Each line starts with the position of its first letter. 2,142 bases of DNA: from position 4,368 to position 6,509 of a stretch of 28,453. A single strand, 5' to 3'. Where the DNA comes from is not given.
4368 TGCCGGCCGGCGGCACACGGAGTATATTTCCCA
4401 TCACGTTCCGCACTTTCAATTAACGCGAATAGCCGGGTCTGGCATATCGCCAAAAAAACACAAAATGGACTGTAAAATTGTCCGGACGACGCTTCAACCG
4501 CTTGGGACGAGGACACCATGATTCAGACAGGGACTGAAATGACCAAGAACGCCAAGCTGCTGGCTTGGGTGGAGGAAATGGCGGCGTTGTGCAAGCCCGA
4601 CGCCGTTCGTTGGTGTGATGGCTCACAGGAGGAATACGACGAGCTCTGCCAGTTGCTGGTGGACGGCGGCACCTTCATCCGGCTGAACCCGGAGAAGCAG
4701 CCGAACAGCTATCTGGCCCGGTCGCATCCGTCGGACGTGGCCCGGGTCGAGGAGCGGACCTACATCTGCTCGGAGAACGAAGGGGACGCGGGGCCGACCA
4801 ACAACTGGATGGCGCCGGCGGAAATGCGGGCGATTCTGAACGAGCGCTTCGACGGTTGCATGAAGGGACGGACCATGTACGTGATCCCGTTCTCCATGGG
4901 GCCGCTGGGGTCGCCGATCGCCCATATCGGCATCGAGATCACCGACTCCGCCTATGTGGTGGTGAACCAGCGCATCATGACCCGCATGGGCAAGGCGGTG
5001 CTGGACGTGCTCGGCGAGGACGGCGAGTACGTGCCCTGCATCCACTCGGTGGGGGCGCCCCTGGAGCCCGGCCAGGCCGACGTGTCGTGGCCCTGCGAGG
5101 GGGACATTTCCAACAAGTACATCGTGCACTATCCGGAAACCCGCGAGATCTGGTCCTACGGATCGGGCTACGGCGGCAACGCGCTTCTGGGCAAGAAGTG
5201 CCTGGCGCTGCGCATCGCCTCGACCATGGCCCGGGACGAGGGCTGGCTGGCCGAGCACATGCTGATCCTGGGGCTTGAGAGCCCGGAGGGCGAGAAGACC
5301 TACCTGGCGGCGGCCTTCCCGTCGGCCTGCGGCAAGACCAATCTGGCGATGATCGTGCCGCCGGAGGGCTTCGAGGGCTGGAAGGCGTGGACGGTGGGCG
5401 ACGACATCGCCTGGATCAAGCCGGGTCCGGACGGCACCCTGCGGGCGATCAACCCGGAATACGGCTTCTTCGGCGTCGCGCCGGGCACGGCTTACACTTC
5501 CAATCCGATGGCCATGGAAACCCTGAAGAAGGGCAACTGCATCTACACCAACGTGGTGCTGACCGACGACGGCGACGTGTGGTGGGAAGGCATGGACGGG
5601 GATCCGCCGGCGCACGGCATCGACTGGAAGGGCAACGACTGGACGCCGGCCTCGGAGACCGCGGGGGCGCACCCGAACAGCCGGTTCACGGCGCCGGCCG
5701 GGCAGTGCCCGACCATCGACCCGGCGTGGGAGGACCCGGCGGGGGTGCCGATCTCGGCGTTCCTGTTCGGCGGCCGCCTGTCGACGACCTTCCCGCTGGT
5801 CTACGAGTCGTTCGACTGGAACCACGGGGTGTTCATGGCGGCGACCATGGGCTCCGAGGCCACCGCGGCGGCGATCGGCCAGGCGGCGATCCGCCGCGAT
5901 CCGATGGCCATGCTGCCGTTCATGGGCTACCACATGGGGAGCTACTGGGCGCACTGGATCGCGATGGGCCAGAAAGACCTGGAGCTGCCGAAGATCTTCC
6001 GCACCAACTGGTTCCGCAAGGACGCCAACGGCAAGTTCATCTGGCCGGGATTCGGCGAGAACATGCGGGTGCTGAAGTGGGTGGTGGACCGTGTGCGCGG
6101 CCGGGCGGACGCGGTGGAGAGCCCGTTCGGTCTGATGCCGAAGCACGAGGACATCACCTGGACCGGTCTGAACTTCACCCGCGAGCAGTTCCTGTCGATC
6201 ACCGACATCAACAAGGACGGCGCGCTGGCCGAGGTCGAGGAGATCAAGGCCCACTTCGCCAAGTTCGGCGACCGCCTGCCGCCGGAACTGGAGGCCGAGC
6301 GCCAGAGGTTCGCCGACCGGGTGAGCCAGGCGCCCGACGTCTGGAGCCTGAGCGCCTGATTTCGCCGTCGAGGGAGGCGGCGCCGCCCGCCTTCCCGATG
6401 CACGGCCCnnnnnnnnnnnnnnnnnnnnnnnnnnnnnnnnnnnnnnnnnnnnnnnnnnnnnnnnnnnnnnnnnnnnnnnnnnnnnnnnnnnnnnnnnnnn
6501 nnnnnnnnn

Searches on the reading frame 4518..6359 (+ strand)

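Call 27: search_protein_families(library=pfam, proteins=[window:4518-6359:+], max_evalue=0.00001)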
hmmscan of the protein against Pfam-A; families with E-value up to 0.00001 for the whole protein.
window:4518-6359:+ (613 aa): 2 families
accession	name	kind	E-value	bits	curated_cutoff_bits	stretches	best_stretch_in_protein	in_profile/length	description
PF00821.23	PEPCK_GTP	-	3.9e-163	542.8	23.8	1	243-599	1-355/357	Phosphoenolpyruvate carboxykinase C-terminal P-loop domain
PF17297.7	PEPCK_N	-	8.1e-105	349.7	23.8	1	17-239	2-218/218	Phosphoenolpyruvate carboxykinase N-terminal domain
